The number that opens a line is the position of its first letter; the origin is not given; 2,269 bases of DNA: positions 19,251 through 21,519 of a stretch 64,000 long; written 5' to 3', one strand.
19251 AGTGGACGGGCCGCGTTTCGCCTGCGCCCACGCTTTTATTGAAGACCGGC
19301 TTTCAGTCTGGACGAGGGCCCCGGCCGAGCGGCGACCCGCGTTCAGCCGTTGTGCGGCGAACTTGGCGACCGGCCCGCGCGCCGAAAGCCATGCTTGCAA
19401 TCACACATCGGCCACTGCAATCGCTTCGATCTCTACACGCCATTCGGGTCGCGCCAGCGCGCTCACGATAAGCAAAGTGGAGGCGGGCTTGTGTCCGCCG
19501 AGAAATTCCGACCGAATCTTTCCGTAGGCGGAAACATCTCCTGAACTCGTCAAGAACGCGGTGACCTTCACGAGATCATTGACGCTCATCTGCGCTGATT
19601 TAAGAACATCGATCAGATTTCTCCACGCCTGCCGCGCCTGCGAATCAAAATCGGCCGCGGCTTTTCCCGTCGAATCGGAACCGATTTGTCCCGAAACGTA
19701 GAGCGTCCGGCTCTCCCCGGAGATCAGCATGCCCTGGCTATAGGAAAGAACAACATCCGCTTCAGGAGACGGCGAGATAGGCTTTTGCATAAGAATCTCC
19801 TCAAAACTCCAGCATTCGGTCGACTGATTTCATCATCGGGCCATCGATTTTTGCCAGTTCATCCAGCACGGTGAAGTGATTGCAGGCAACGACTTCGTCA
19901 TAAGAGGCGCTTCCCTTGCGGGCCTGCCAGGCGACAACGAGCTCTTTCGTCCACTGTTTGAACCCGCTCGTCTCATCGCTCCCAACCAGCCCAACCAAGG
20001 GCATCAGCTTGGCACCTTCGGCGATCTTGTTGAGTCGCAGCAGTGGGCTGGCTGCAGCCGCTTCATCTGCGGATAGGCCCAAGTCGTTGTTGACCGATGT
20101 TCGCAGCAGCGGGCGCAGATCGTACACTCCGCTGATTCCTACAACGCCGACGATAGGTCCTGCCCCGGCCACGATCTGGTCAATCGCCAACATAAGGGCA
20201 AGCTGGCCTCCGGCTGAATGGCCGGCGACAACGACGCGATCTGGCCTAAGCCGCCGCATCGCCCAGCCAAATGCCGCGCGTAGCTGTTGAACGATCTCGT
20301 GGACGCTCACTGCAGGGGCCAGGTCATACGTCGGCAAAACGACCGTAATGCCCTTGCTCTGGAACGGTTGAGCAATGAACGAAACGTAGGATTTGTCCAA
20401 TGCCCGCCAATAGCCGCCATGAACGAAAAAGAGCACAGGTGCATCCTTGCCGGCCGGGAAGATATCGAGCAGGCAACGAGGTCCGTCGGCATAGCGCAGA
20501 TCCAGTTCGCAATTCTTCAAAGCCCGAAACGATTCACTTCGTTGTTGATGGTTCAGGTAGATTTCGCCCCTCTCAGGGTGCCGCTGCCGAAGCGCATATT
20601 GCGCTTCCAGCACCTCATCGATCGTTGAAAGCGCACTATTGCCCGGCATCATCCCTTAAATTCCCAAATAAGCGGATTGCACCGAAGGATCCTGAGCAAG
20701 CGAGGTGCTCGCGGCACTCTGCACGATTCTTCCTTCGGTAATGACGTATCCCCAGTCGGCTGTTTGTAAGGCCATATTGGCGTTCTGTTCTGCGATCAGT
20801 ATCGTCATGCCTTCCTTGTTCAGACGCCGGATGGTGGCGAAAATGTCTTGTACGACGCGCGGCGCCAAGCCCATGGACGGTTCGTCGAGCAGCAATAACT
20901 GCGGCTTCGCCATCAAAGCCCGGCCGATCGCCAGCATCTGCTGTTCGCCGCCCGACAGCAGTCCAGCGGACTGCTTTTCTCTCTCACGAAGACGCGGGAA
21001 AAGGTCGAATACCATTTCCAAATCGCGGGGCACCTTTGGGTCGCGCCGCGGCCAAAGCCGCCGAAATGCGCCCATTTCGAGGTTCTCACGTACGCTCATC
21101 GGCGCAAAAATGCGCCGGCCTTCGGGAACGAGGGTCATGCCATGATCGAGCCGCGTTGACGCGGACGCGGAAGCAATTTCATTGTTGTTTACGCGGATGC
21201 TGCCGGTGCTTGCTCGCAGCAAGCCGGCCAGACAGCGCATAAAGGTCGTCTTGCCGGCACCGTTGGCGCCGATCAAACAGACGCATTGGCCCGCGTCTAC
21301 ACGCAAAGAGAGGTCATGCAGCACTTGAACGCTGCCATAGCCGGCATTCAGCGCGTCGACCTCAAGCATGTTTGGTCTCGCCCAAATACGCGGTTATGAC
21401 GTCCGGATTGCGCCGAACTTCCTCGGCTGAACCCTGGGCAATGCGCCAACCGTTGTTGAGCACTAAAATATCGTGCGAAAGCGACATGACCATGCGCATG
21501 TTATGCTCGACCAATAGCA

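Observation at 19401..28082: Self-contained catabolic operon: oxygenase pair, ABC importer, formamidase-like hydrolase and Arg-less Rid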

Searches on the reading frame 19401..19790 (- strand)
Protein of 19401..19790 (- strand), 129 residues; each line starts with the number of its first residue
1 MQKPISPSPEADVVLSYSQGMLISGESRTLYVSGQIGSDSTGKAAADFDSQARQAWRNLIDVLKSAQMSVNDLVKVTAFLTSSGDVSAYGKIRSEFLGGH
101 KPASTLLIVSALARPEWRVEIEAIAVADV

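Call 4: search_protein_families(library=pfam, proteins=[window:19401-19790:-], max_evalue=0.01)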
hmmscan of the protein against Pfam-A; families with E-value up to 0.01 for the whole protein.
window:19401-19790:- (129 aa): 2 families
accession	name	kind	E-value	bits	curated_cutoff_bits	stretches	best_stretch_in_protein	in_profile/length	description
PF01042.26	Ribonuc_L-PSP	-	2.3e-24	86.1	27.3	1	14-126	8-120/121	Endoribonuclease L-PSP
PF06804.17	Lipoprotein_18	-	0.0093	15.4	25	0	32-75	209-252/323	NlpB/DapX lipoprotein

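Call 5: search_protein_families(library=ncbifam, proteins=[window:19401-19790:-], max_evalue=0.01)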
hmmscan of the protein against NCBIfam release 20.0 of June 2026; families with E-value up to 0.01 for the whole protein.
window:19401-19790:- (129 aa): 3 families
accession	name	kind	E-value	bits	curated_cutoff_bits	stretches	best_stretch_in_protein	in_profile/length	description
TIGR00004.1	TIGR00004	subfamily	2.2e-19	69.9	106.25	1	13-126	12-124/125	Rid family detoxifying hydrolase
NF008490.0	PRK11401.1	equivalog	2.8e-11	43.4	222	1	12-127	12-127/129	enamine/imine deaminase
TIGR03610.1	RutC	equivalog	2.4e-07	30.9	169.1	1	16-125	17-124/127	pyrimidine utilization protein C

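Call 28: search_solved_structures(query=window:19401-19790:-, max_evalue=1e-8, show_alignments=2)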
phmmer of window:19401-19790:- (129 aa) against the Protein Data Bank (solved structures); distinct sequences matched with E-value up to 1e-8: 27.
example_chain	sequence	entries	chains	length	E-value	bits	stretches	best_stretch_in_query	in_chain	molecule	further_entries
1qah_A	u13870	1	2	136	1.6e-14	57.2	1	2-127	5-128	PERCHLORIC ACID SOLUBLE PROTEIN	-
1oni_A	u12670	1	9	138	6.6e-13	52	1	5-126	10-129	14.5 kDa translational inhibitor protein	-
9n80_A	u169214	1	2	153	9.2e-13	51.5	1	5-126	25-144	2-iminobutanoate/2-iminopropanoate deaminase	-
8qoq_A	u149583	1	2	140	1.9e-12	50.5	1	11-127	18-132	2-iminobutanoate/2-iminopropanoate deaminase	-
8qou_A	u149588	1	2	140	2.6e-12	50.1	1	11-127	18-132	2-iminobutanoate/2-iminopropanoate deaminase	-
2dyy_A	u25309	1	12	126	3.1e-12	49.8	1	27-126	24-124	UPF0076 protein PH0854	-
1nq3_A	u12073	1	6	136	3.3e-12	49.7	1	11-127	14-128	14.3 kDa perchloric acid soluble protein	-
8q3h_A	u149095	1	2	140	5.1e-12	49.1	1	11-127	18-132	2-iminobutanoate/2-iminopropanoate deaminase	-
8qos_A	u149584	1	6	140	6.8e-12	48.7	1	11-127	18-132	2-iminobutanoate/2-iminopropanoate deaminase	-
8qom_A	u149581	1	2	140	7e-12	48.7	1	11-127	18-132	2-iminobutanoate/2-iminopropanoate deaminase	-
3m1x_A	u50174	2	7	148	7.6e-12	48.6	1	9-125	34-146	putative Endoribonuclease L-PSP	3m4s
3mqw_A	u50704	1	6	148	7.9e-12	48.5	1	9-125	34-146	putative Endoribonuclease L-PSP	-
8qov_A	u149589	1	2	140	1.8e-11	47.4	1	11-126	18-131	2-iminobutanoate/2-iminopropanoate deaminase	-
2b33_A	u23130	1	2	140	1.9e-11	47.3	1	14-127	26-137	protein synthesis inhibitor, putative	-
6izh_A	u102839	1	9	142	2.2e-11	47.1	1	35-126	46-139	2-aminomuconate deaminase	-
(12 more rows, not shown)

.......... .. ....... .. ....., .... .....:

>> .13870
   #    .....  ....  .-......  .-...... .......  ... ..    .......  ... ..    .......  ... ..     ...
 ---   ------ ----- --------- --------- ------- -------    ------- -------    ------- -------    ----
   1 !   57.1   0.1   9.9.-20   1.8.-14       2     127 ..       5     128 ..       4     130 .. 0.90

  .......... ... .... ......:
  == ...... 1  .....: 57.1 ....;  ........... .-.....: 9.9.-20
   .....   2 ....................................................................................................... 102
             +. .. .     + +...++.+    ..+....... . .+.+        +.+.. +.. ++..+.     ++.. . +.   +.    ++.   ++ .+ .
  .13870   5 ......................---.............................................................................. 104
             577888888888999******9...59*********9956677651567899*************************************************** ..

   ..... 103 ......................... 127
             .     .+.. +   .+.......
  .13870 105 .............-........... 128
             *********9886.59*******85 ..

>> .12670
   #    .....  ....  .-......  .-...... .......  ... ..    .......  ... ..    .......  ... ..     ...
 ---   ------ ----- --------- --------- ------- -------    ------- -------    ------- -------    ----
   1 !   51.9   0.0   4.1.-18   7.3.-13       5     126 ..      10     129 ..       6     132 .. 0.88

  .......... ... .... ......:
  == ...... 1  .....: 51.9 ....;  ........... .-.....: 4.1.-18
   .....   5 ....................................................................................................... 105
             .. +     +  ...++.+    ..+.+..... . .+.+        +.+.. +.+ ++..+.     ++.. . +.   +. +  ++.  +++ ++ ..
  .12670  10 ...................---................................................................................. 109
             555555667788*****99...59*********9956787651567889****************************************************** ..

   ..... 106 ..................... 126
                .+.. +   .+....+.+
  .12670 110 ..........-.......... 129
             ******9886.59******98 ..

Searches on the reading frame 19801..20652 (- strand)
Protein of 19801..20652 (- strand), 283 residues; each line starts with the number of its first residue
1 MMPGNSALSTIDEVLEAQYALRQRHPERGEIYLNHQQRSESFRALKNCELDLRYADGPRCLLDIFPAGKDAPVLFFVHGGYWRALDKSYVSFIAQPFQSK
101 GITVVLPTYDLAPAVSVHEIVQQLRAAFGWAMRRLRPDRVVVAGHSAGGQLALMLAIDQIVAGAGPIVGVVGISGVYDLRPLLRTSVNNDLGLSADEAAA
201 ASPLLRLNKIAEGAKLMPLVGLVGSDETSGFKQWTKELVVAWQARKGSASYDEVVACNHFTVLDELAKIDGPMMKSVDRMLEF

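Call 4: search_protein_families(library=pfam, proteins=[window:19801-20652:-], max_evalue=0.01)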
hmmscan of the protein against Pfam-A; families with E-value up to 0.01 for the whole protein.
window:19801-20652:- (283 aa): 7 families
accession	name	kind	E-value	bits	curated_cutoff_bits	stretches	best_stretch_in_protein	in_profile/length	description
PF07859.19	Abhydrolase_3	-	5.3e-13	49.7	25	1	74-186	1-119/210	alpha/beta hydrolase fold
PF20434.5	BD-FAE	-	3.1e-08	33.8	26.8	1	68-159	10-110/215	BD-FAE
PF12697.13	Abhydrolase_6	-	4.4e-08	34.5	26.3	1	74-187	1-94/217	Alpha/beta hydrolase family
PF07224.18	Chlorophyllase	-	0.00063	19.1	26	1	56-160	26-138/301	Chlorophyllase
PF00561.26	Abhydrolase_1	-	0.0012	19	25.8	1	124-190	55-120/245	alpha/beta hydrolase fold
PF01764.32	Lipase_3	-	0.0013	19.1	22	1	119-160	44-85/140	Lipase (class 3)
PF00975.26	Thioesterase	-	0.0089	16.7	26.4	0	123-177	50-103/226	Thioesterase domain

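Call 5: search_protein_families(library=ncbifam, proteins=[window:19801-20652:-], max_evalue=0.01)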
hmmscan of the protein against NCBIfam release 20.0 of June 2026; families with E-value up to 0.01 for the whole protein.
window:19801-20652:- (283 aa): 6 families
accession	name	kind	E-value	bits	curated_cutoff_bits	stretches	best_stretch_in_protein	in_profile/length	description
NF058665.1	HaHSL_fam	equivalog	4.6e-50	170.4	320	1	30-276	17-258/260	hormone-sensitive lipase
NF058653.1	LipP1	equivalog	2.8e-07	29.7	350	1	69-157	69-163/300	LipP1 family hormone-sensitive lipase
NF058651.1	GESAG_HSLs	subfamily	2e-06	27.1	430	1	64-159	59-157/296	GESAG motif subfamily hormone-sensitive lipase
NF033149.0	CHL_hydrolase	equivalog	6.2e-05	22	500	1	66-163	70-173/310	chloramphenicol hydrolase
NF050058.1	e_dPHAscl_type1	hypoth_equivalog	0.002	17.6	150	1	131-170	97-138/276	extracellular catalytic domain type 1 short-chain-length polyhydroxyalkanoate depolymerase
NF007547.0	PRK10162.1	equivalog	0.0023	16.9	389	1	66-180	79-201/321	acetyl esterase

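Call 8: search_solved_structures(query=window:19801-20652:-, max_evalue=0.001, show_alignments=2)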
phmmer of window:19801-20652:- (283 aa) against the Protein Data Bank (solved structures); distinct sequences matched with E-value up to 0.001: 21.
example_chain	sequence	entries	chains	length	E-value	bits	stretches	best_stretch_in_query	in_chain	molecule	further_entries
9n8r_A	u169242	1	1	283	1.5e-33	119.7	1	15-278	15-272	Lipase 1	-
2pbl_A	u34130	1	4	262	7.7e-33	117.3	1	46-271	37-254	Putative esterase/lipase/thioesterase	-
4e11_A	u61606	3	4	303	4.1e-19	72.3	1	51-272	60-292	kynurenine formamidase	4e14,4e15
4zrs_A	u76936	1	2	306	1.9e-11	47.2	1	50-262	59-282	Esterase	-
6y9k_AAA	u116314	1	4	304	3.5e-07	33.2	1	66-157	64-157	Esterase Est8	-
9vmr_A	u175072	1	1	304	1.1e-05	28.3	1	66-157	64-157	Esterase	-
9vmu_A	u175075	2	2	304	1.1e-05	28.3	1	66-157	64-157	Esterase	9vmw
6k34_B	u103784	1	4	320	1.3e-05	28.1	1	67-158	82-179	Lipase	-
4n5h_X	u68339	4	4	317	2.1e-05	27.3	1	56-176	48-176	Esterase/lipase | Esterase B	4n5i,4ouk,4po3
9x6a_A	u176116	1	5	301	2.3e-05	27.2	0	134-195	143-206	carboxylesterase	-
4ypv_A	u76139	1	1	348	3.7e-05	26.5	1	64-168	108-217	Est8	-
3k6k_A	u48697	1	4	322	3.7e-05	26.5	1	39-186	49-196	Esterase/lipase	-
3dnm_A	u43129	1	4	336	4.1e-05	26.4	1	39-186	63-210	Esterase/lipase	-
8oim_A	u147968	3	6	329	0.00011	25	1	56-169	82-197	Lipase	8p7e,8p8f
9izt_A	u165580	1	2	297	0.00026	23.8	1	71-155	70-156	Acetyl esterase/lipase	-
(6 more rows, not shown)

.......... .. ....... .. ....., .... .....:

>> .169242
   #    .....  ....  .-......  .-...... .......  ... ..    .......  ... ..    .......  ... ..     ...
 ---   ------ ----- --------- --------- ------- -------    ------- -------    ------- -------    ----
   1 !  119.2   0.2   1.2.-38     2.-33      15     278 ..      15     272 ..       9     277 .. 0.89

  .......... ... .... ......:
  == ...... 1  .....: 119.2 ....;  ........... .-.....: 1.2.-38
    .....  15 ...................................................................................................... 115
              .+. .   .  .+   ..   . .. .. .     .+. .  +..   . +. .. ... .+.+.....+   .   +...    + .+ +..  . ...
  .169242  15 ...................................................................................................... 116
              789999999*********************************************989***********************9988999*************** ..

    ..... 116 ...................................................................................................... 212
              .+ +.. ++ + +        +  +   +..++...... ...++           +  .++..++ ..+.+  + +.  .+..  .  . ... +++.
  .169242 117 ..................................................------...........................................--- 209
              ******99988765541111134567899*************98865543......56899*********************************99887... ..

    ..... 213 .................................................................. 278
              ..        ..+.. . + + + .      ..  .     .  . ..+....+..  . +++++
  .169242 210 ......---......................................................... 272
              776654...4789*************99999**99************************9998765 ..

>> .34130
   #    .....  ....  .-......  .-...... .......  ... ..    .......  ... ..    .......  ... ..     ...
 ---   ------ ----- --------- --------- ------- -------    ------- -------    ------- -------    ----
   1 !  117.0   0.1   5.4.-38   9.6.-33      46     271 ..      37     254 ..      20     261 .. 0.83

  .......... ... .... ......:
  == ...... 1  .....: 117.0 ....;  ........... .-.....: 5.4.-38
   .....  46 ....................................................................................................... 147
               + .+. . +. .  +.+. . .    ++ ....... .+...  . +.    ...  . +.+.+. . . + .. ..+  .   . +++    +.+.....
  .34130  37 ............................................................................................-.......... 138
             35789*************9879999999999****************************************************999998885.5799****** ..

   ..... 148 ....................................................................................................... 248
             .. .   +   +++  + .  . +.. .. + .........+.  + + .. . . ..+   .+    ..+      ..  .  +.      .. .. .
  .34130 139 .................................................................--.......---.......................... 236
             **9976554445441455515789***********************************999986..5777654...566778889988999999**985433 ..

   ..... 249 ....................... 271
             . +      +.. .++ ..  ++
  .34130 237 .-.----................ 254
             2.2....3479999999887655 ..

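Call 59: search_solved_structures(query=window:19801-20652:-, max_evalue=1e-15, show_alignments=3)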
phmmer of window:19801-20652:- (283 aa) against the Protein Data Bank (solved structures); distinct sequences matched with E-value up to 1e-15: 3.
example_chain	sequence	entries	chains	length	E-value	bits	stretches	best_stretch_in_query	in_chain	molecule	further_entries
9n8r_A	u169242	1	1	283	1.5e-33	119.7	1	15-278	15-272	Lipase 1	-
2pbl_A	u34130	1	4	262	7.7e-33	117.3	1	46-271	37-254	Putative esterase/lipase/thioesterase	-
4e11_A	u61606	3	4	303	4.1e-19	72.3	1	51-272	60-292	kynurenine formamidase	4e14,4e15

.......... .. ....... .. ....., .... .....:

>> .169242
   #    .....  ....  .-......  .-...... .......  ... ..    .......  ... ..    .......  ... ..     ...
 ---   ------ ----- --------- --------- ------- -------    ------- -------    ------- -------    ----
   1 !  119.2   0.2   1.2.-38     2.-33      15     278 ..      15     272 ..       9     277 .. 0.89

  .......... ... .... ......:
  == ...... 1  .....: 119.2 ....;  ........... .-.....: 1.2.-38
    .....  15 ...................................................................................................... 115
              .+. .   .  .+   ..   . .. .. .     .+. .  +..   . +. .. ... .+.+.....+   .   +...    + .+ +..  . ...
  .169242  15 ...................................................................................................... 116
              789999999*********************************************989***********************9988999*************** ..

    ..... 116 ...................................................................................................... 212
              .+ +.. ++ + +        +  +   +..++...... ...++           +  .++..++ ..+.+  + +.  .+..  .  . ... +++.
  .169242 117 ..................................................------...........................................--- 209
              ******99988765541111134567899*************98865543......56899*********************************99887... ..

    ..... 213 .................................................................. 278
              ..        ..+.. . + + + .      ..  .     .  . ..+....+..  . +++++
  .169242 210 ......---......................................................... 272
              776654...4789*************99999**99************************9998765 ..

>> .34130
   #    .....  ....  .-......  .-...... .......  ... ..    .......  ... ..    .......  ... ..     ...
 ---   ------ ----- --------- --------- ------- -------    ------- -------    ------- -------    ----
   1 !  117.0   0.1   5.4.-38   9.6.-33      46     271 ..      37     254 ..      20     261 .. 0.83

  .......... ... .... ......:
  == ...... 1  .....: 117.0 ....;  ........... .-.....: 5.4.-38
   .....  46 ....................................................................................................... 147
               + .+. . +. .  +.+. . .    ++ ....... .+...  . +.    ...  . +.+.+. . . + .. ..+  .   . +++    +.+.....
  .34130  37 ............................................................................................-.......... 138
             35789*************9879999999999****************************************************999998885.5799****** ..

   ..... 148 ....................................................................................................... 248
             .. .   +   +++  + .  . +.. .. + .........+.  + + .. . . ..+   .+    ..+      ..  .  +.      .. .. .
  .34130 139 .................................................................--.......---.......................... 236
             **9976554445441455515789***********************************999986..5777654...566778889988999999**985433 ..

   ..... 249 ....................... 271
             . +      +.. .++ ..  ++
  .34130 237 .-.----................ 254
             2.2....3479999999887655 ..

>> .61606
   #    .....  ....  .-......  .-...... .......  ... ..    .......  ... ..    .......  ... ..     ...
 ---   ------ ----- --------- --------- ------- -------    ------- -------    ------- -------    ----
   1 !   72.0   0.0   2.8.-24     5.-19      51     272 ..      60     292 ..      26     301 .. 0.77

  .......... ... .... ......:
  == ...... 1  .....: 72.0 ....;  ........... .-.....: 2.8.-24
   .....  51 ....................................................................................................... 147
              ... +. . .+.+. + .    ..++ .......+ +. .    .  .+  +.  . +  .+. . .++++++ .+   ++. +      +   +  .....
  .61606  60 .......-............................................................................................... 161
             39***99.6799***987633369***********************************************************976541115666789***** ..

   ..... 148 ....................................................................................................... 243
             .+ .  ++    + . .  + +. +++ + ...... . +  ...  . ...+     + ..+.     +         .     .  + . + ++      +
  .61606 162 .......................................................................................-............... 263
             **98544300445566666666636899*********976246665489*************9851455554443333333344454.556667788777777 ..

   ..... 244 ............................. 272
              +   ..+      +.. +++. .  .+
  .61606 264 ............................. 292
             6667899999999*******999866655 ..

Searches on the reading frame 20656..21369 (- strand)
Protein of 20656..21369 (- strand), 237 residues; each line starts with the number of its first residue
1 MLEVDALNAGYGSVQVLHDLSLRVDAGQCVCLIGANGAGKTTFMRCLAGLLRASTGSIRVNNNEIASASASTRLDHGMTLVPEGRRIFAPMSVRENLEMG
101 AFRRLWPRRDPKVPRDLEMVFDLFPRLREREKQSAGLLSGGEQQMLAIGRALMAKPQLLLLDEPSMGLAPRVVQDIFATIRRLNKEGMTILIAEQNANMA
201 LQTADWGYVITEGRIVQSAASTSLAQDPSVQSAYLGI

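Call 4: search_protein_families(library=pfam, proteins=[window:20656-21369:-], max_evalue=0.01)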
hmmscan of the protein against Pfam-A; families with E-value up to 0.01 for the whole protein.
window:20656-21369:- (237 aa): 13 families
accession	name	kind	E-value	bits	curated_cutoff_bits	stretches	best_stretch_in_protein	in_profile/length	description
PF00005.33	ABC_tran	-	3.5e-28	99.3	25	1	17-165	1-136/137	ABC transporter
PF13304.12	AAA_21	-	1.9e-11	45.1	27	2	30-59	2-31/304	AAA domain, putative AbiEii toxin, Type IV TA system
PF02463.25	SMC_N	-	0.00021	21.3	40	0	29-61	26-59/220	RecF/RecN/SMC N terminal domain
PF13476.12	AAA_23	-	0.00055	21.1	27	1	28-58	20-50/201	AAA domain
PF13401.12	AAA_22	-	0.00055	20.7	27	1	27-163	5-92/130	AAA domain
PF13555.12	AAA_29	-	0.00065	19.8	27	1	21-62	16-56/61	P-loop containing region of AAA domain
PF13604.12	AAA_30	-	0.00094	19.4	27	0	28-60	19-51/191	AAA domain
PF02367.23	TsaE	-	0.00095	19.6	26.6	1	19-53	13-47/128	Threonylcarbamoyl adenosine biosynthesis protein TsaE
PF25199.1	nSTAND_NTPase5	-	0.0011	19.2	34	0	25-57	39-72/145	Novel STAND NTPase 5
PF13191.12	AAA_16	-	0.0014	19.5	32.6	1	17-65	12-63/167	AAA ATPase domain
PF01078.27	Mg_chelatase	-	0.0051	16.7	20.3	0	28-74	23-69/207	Magnesium chelatase, subunit ChlI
PF13175.12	AAA_15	-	0.0078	16.3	32.1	0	29-54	25-50/374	AAA ATPase domain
PF03193.22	RsgA_GTPase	-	0.0097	16.2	30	0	20-62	100-141/174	RsgA GTPase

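Call 5: search_protein_families(library=ncbifam, proteins=[window:20656-21369:-], max_evalue=0.01)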
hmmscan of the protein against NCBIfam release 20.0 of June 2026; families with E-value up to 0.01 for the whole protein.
window:20656-21369:- (237 aa): 192 families (the best 25 are shown)
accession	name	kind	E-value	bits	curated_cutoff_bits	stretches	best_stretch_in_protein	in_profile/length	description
NF008626.0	PRK11614.1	equivalog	8.1e-79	264.4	441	1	1-236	5-236/237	high-affinity branched-chain amino acid ABC transporter ATP-binding protein LivF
TIGR03410.1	urea_trans_UrtE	equivalog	1.1e-67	227.9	285.8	1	2-227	1-222/230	urea ABC transporter ATP-binding subunit UrtE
TIGR04406.1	LPS_export_lptB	equivalog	2.1e-46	158.2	240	1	2-236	2-234/239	LPS export ABC transporter ATP-binding protein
TIGR03265.1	PhnT2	equivalog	1.5e-37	129.7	457.7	1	2-229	5-227/353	putative 2-aminoethylphosphonate ABC transporter ATP-binding protein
TIGR03411.1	urea_trans_UrtD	equivalog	1.7e-36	126.1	304.1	1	1-236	2-241/242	urea ABC transporter ATP-binding protein UrtD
TIGR01188.1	drrA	subfamily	2.2e-36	125.7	312.45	1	11-224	3-211/302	daunorubicin resistance ABC transporter, ATP-binding protein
NF008449.1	PRK11300.1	equivalog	2.2e-34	118.8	362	2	127-236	143-253/255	high-affinity branched-chain amino acid ABC transporter ATP-binding protein LivG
NF011967.0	PRK15439.1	equivalog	2.7e-34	118.5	586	1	2-231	12-234/510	autoinducer 2 ABC transporter ATP-binding protein LsrA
NF008144.0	PRK10895.1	equivalog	1.9e-33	116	381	1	3-236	5-236/241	LPS export ABC transporter ATP-binding protein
TIGR03864.1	PQQ_ABC_ATP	hypoth_equivalog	2.1e-33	115.7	302.25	1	1-229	1-224/236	ABC transporter, ATP-binding subunit, PQQ-dependent alcohol dehydrogenase system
NF007027.0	PRK09493.1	equivalog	3.1e-33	115.1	379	1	1-231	1-230/240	glutamine ABC transporter ATP-binding protein GlnQ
TIGR02315.1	ABC_phnC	equivalog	2.5e-32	112.2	266.1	1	1-227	1-236/243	phosphonate ABC transporter ATP-binding protein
TIGR02673.1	FtsE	equivalog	3.3e-32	111.9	264.85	1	1-204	1-204/214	cell division ATP-binding protein FtsE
NF010060.0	PRK13537.1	equivalog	1.1e-31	109.9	521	1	2-224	16-233/314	nodulation factor ABC transporter ATP-binding protein NodI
NF008030.0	PRK10762.1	equivalog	1.6e-31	109.6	745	2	51-227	302-485/501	ribose ABC transporter ATP-binding protein RbsA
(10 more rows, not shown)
